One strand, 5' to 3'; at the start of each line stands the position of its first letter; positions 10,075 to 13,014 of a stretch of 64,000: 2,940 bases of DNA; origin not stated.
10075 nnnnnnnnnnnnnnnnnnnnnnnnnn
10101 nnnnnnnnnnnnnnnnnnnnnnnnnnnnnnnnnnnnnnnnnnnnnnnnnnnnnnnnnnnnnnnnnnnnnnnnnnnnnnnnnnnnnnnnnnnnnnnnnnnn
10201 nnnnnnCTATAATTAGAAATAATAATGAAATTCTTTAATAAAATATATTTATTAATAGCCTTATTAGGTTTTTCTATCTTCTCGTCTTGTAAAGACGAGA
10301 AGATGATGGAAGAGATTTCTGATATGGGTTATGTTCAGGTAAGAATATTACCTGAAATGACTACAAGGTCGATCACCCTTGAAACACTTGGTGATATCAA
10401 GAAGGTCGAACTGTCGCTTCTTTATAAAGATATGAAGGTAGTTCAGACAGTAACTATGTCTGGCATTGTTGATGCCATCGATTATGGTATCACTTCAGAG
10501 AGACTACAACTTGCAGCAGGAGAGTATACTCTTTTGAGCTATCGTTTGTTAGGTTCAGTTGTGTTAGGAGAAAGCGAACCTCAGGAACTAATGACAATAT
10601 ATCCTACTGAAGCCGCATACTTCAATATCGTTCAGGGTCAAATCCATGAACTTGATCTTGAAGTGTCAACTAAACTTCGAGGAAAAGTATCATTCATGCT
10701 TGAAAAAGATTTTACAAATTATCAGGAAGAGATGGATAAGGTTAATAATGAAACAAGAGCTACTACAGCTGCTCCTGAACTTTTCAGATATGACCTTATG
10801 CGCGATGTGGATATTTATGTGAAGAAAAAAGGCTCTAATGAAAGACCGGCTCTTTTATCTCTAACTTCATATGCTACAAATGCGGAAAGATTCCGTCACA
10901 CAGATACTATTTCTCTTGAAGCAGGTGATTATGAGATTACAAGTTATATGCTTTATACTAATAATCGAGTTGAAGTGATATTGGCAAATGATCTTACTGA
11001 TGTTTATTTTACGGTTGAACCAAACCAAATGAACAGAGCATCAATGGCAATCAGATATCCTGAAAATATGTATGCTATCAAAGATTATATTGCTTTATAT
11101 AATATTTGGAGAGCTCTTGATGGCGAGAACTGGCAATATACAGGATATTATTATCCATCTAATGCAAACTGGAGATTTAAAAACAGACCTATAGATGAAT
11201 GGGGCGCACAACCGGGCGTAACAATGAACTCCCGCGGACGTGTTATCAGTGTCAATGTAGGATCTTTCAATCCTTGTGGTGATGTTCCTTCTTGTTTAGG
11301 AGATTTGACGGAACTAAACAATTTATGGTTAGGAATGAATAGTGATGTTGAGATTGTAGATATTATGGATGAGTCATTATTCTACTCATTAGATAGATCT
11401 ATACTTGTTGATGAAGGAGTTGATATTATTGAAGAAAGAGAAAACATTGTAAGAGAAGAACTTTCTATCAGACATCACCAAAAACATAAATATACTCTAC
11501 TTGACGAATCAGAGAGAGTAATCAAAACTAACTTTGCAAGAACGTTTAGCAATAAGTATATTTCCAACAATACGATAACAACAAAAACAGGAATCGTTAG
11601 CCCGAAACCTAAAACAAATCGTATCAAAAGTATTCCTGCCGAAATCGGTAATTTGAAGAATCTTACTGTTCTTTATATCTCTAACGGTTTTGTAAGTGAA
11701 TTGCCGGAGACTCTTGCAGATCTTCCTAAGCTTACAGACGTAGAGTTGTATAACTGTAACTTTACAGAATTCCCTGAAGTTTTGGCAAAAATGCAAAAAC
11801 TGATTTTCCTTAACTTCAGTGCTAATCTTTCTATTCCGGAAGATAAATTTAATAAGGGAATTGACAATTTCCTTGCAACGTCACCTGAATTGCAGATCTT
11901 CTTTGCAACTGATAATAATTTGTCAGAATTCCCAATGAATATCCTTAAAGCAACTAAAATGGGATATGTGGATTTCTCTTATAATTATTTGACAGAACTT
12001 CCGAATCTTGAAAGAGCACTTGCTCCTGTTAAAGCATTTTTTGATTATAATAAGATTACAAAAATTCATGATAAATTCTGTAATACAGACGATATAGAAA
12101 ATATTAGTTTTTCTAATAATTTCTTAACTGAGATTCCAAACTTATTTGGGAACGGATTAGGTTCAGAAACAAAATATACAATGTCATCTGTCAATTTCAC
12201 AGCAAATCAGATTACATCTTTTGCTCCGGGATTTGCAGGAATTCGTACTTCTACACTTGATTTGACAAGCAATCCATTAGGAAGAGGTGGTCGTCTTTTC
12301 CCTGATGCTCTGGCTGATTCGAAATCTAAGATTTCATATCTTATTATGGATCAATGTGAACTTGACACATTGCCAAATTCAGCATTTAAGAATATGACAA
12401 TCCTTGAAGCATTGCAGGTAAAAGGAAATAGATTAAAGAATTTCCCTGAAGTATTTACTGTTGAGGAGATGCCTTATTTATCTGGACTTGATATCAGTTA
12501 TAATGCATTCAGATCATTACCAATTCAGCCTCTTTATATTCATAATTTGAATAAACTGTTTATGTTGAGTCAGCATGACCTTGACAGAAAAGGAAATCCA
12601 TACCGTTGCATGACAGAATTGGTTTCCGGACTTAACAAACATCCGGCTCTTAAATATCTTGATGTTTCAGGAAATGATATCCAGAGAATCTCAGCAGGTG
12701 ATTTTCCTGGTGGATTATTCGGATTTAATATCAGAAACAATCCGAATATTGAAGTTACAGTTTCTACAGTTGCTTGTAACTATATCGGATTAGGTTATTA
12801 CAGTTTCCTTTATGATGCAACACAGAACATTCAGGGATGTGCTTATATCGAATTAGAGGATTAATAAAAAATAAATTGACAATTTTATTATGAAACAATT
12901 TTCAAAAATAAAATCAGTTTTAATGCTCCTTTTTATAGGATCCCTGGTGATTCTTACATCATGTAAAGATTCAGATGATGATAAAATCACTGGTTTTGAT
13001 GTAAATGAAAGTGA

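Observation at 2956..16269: SusC/SusD operon whose entire cargo is BACON/LRR surface lipoproteins, with no enzyme and no regulator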

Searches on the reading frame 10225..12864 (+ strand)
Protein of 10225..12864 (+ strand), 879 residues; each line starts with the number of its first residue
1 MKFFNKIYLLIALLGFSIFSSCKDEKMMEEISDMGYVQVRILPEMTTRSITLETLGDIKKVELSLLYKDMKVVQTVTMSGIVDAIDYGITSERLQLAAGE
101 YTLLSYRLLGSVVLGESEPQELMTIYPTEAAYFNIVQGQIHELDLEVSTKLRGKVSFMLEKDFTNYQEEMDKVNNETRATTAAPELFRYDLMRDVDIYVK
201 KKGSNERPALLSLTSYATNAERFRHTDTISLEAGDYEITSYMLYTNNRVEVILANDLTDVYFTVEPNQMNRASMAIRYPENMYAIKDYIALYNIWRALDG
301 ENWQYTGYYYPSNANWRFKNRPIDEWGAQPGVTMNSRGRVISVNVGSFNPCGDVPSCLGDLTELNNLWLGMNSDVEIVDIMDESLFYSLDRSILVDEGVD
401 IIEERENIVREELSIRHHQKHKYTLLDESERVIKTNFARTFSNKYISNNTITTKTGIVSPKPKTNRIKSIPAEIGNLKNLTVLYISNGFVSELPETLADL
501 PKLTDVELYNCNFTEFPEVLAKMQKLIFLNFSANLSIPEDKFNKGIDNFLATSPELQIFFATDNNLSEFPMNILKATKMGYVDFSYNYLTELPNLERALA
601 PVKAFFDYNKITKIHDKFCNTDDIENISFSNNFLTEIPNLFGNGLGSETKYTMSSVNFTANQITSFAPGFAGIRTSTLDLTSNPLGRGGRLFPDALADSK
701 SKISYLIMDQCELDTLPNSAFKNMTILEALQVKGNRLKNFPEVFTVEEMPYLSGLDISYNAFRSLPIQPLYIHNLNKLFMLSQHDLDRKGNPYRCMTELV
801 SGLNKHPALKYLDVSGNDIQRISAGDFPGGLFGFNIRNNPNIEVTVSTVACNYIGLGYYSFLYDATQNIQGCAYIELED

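Call 5: search_protein_families(library=pfam, proteins=[window:10225-12864:+], max_evalue=0.01)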
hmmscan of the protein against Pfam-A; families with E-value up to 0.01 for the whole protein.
window:10225-12864:+ (879 aa): 9 families
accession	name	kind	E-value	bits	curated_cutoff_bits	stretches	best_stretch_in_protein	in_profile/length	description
PF18805.7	LRR_10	-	4.1e-23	81.4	30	1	285-344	8-66/67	Leucine-rich repeat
PF14660.12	DUF4458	-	2e-20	73.5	22.4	2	153-268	1-113/114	Domain of unknown function (DUF4458)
PF13855.12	LRR_8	-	3.2e-13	49.7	27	2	703-761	3-60/61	Leucine rich repeat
PF23598.1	LRR_14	-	8.8e-12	44.9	40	1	465-530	57-120/353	Leucine-rich repeat region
PF12799.13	LRR_4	-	1.3e-11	44.8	27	1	465-493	11-39/44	Leucine Rich repeats (2 copies)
PF00560.39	LRR_1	-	1.3e-06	27.8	20.6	0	809-827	2-20/23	Leucine Rich Repeat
PF25019.1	LRR_R13L1-DRL21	-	7.3e-05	23.1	27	0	476-531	67-124/127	R13L1/DRL21 LRRs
PF23952.1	LRR_EndoS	-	0.00062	20.4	27.9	0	721-760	78-116/116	Endo-beta-N-acetylglucosaminidase EndoS LRR domain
PF13516.12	LRR_6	-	0.0064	16.9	23.4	0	809-820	5-16/24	Leucine Rich repeat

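Call 6: search_protein_families(library=ncbifam, proteins=[window:10225-12864:+], max_evalue=0.01)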
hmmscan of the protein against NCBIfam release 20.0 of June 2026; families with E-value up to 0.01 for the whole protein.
window:10225-12864:+ (879 aa): 4 families
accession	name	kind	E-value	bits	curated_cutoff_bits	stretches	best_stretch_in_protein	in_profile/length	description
NF041381.1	XopAC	subfamily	1.4e-19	70.1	450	2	466-537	124-196/451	XopAC/AvrAC family type III secretion system effector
NF047464.1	FibnectbindLIC11051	equivalog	9.8e-17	60.6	1000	2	464-534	566-637/685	LIC_11051 family fibronectin-binding protein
NF041400.1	XopAE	equivalog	2.4e-10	39.9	600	1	467-587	55-147/478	type III secretion system effector XopAE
NF041351.1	XopL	equivalog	2.7e-08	33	500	1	468-523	87-143/497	type III secretion system leucine-rich repeat domain-containing effector XopL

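Call 14: find_encoding_contigs(protein=window:10225-12864:+, flank=10000, max_places=6)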
Protein window:10225-12864:+ (879 aa): 12 contigs read that carry it; 6 places shown.
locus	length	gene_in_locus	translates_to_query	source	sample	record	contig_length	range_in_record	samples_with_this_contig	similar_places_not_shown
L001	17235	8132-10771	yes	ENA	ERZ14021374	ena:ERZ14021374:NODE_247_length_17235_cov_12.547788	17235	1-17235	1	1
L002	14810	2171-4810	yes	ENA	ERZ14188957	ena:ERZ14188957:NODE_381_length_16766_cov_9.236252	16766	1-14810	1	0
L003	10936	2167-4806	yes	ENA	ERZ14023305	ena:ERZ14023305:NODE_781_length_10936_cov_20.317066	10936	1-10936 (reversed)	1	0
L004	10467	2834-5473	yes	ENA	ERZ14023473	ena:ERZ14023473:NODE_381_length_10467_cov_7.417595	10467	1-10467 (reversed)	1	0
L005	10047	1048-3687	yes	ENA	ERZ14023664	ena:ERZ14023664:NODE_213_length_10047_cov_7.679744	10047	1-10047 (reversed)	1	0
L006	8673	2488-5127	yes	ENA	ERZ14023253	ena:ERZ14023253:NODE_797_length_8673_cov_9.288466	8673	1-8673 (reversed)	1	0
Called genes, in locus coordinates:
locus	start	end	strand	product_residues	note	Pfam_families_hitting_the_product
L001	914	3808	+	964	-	PF13620:CarboxypepD_reg, PF13715:CarbopepD_reg_2, PF07715:Plug, PF00593:TonB_dep_Rec_b-barrel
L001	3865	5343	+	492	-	PF14322:SusD-like_3, PF07980:SusD_RagB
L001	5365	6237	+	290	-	-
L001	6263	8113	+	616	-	PF19190:BACON_2 (weak), PF13004:BACON (weak)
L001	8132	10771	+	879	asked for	PF18805:LRR_10, PF12799:LRR_4 (faint), PF00560:LRR_1 (faint), PF13855:LRR_8 (faint), PF23598:LRR_14 (weak)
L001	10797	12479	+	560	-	PF19190:BACON_2 (weak), PF13004:BACON, PF12799:LRR_4 (faint), PF23598:LRR_14, PF13855:LRR_8 (faint), PF00560:LRR_1 (faint)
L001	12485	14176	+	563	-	PF13855:LRR_8 (faint), PF00560:LRR_1 (faint), PF12799:LRR_4 (faint), PF23247:LRR_RPS2 (faint), PF23598:LRR_14 (weak), PF25019:LRR_R13L1-DRL21 (faint)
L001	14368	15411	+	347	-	-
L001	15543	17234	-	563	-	?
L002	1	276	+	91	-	?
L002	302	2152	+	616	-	PF19190:BACON_2 (weak), PF13004:BACON (weak)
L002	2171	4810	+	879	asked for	PF18805:LRR_10, PF12799:LRR_4 (faint), PF00560:LRR_1 (faint), PF13855:LRR_8 (faint), PF23598:LRR_14 (weak)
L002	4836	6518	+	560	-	PF19190:BACON_2 (weak), PF13004:BACON, PF12799:LRR_4 (faint), PF23598:LRR_14, PF13855:LRR_8 (faint), PF00560:LRR_1 (faint)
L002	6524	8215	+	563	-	PF13855:LRR_8 (faint), PF00560:LRR_1 (faint), PF12799:LRR_4 (faint), PF23247:LRR_RPS2 (faint), PF23598:LRR_14 (weak), PF25019:LRR_R13L1-DRL21 (faint)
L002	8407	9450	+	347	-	-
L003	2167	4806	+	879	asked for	PF18805:LRR_10, PF12799:LRR_4 (faint), PF00560:LRR_1 (faint), PF13855:LRR_8 (faint), PF23598:LRR_14 (weak)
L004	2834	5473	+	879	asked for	PF18805:LRR_10, PF12799:LRR_4 (faint), PF00560:LRR_1 (faint), PF13855:LRR_8 (faint), PF23598:LRR_14 (weak)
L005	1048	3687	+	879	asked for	PF18805:LRR_10, PF12799:LRR_4 (faint), PF00560:LRR_1 (faint), PF13855:LRR_8 (faint), PF23598:LRR_14 (weak)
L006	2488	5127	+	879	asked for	PF18805:LRR_10, PF12799:LRR_4 (faint), PF00560:LRR_1 (faint), PF13855:LRR_8 (faint), PF23598:LRR_14 (weak)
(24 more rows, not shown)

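Call 16: search_solved_structures(query=window:10225-12864:+, max_evalue=0.001)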
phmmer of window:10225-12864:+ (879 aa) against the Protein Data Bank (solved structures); distinct sequences matched with E-value up to 0.001: 145 (the best 60 are shown).
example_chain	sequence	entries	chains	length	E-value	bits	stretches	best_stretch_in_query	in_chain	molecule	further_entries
4ecn_A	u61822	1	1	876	1.5e-77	264.7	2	498-877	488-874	Leucine-rich repeat protein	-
4eco_A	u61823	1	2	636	6.5e-68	232.8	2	499-877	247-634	Uncharacterized protein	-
9ijj_4X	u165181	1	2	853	7.4e-22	80.5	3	463-573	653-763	Leucine-rich repeat and death domain-containing protein 1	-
7t7a_A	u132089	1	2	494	1.9e-21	79.1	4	463-642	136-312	Leucine-rich repeat protein SHOC-2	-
9btm_B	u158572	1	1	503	2e-21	79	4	463-642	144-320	Leucine-rich repeat protein SHOC-2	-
7tyg_A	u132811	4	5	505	2.2e-21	78.9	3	461-743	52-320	Leucine-rich repeat protein SHOC-2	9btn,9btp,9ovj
7txh_B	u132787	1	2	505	2.5e-21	78.7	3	461-743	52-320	Leucine-rich repeat protein SHOC-2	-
7tvg_D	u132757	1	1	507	3.2e-21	78.4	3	461-742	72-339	Leucine-rich repeat protein SHOC-2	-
7sd0_A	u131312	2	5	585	5e-21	77.7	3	463-643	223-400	Leucine-rich repeat protein SHOC-2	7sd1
7upi_C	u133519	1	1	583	5.1e-21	77.7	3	461-742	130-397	Leucine-rich repeat protein SHOC-2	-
7tvf_A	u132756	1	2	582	7.6e-21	77.1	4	461-540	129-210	Leucine-rich repeat protein SHOC-2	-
9o65_A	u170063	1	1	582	8.5e-21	76.9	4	461-540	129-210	Leucine-rich repeat protein SHOC-2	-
4u08_A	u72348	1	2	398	5.4e-19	71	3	465-540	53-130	LIC11098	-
7yjw_A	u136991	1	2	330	2.7e-18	68.7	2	465-533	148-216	Membrane protein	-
9fqr_Xo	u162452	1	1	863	1.4e-17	66.3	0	464-550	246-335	Leucine rich repeats and death domain containing 1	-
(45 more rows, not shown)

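Call 24: find_homologous_proteins(query=window:10225-12864:+, max_evalue=1e-10)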
Query window:10225-12864:+ (879 aa): 55 proteins with E <= 1e-10 among 8000 candidates.
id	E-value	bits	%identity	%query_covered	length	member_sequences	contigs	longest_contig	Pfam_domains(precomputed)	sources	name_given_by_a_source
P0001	0.0e+0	1991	100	100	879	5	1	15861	PF23598.2,PF00560.40,PF12799.14,PF18805.8,PF13855.13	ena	-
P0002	0.0e+0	1050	83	62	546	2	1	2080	PF23598.2,PF25019.1,PF00560.40,PF12799.14,PF13855.13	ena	-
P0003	3.3e-230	785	43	100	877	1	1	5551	PF23598.2,PF00560.40,PF12799.14,PF18805.8,PF13855.13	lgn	-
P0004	4.8e-227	774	43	100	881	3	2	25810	PF23598.2,PF00560.40,PF12799.14,PF18805.8,PF13855.13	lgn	-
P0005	6.2e-226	771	44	100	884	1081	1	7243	PF23598.2,PF14660.13,PF00560.40,PF12799.14,PF18805.8,PF13855.13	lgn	-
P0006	1.5e-223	763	44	100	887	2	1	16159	PF23598.2,PF00560.40,PF12799.14,PF18805.8,PF13855.13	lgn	-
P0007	3.0e-222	758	43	99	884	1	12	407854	PF23598.2,PF14660.13,PF00560.40,PF12799.14,PF18805.8,PF13855.13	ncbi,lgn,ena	-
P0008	3.2e-221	755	44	100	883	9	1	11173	PF23598.2,PF14660.13,PF00560.40,PF12799.14,PF18805.8,PF13855.13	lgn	-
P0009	6.1e-219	747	41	100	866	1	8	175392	PF23598.2,PF14660.13,PF00560.40,PF12799.14,PF18805.8,PF13855.13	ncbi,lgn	ncbi:MAG: DUF4458 domain-containing protein [Bacteroidales bacterium]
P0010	6.2e-219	747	42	100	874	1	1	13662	PF00560.40,PF12799.14,PF18805.8,PF13855.13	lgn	-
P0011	4.9e-218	744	43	100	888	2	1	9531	PF23598.2,PF00560.40,PF12799.14,PF18805.8,PF13855.13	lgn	-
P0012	5.3e-218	744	43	96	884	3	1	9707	PF23598.2,PF14660.13,PF12799.14,PF18805.8,PF13855.13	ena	-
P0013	2.9e-216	739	44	100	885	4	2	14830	PF23598.2,PF14660.13,PF00560.40,PF12799.14,PF18805.8,PF13855.13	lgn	-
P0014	1.1e-215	737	42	100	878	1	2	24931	PF23598.2,PF00560.40,PF12799.14,PF18805.8,PF13855.13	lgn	-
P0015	9.8e-215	733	43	100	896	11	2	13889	PF00560.40,PF12799.14,PF18805.8,PF13855.13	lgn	-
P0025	2.7e-191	656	41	99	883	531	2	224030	PF23598.2,PF00560.40,PF12799.14,PF18805.8,PF13855.13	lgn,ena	-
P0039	4.5e-81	291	29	99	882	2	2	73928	PF14660.13,PF12799.14,PF18805.8,PF13855.13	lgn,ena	-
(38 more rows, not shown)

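Call 25: find_encoding_contigs(protein=P0007, flank=10000, max_places=1)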
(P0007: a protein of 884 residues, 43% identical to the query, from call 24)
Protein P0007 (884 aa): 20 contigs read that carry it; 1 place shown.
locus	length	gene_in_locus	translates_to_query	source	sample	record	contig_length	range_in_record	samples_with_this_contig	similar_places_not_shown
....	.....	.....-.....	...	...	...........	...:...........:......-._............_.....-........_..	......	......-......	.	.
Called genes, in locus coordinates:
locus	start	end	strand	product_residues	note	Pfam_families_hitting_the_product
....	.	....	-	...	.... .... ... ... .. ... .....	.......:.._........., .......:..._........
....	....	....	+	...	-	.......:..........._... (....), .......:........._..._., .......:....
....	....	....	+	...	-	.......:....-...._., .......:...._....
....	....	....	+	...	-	-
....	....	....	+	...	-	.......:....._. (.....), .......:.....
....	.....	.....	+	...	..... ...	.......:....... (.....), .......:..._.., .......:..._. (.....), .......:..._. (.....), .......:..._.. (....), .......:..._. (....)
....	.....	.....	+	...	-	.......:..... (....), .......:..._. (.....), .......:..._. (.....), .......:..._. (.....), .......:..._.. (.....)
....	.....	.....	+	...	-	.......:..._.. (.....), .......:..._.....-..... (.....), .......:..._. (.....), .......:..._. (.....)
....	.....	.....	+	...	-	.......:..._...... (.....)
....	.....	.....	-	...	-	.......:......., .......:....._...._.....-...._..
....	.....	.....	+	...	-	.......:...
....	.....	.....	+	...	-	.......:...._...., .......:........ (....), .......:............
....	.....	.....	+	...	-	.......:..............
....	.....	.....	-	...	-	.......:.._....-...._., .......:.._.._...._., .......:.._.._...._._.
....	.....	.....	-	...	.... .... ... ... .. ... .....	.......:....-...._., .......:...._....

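Call 26: find_encoding_contigs(protein=P0025, flank=10000, max_places=1)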
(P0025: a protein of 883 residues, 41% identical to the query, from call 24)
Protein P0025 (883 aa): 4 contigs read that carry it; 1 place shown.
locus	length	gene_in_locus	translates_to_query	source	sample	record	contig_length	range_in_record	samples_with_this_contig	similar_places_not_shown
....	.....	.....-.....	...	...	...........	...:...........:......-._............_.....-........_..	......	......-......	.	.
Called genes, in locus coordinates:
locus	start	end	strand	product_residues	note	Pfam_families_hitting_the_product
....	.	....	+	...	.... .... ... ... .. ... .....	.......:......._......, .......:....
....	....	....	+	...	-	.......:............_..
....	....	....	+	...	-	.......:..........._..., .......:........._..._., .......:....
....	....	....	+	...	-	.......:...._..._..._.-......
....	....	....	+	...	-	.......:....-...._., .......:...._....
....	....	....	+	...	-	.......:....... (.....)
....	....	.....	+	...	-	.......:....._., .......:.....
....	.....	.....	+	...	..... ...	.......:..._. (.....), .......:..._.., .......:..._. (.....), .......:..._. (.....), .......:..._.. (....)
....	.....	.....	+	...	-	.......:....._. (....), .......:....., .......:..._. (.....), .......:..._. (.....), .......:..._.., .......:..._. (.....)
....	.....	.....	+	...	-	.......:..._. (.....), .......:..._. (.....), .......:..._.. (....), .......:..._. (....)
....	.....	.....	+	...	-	-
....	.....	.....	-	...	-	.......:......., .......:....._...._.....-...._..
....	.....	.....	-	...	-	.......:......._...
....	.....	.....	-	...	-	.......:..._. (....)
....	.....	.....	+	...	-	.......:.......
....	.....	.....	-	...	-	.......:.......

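Call 27: find_encoding_contigs(protein=P0039, flank=10000, max_places=1)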
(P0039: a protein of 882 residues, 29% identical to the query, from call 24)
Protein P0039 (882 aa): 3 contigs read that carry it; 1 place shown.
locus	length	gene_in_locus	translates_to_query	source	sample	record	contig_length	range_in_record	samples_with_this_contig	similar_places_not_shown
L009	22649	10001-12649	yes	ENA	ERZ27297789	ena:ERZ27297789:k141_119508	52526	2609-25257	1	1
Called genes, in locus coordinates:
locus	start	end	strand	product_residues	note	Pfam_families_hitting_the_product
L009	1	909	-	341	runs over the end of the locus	PF01266:DAO (weak), PF01494:FAD_binding_3 (weak), PF03486:HI0933_like (faint), PF07992:Pyr_redox_2, PF13450:NAD_binding_8 (faint), PF13738:Pyr_redox_3 (weak), PF01593:Amino_oxidase (faint)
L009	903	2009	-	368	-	PF02754:CCG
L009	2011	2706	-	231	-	PF13484:Fer4_16 (faint), PF13237:Fer4_10 (weak), PF13183:Fer4_8, PF13187:Fer4_9 (weak), PF13534:Fer4_17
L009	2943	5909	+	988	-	PF13715:CarbopepD_reg_2, PF07715:Plug, PF00593:TonB_dep_Rec_b-barrel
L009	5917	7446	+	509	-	PF14322:SusD-like_3, PF07980:SusD_RagB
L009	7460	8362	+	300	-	PF16132:DUF4843 (weak), PF16372:DUF4984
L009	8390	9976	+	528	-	PF16394:DUF5003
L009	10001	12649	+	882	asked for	PF14660:DUF4458, PF18805:LRR_10, PF12799:LRR_4 (faint), PF13855:LRR_8 (faint)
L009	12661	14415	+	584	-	PF13004:BACON (faint), PF00560:LRR_1 (faint), PF13855:LRR_8 (faint), PF23598:LRR_14 (faint), PF12799:LRR_4 (weak)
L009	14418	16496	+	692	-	PF16361:Peptidase_S8_N (faint), PF00082:Peptidase_S8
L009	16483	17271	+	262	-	PF07610:DUF1573, PF22544:HYDIN_VesB_CFA65-like_Ig (weak)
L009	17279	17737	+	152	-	-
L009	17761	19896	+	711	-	-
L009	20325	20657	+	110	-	-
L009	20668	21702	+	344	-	PF01212:Beta_elim_lyase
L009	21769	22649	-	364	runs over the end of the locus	PF13306:LRR_5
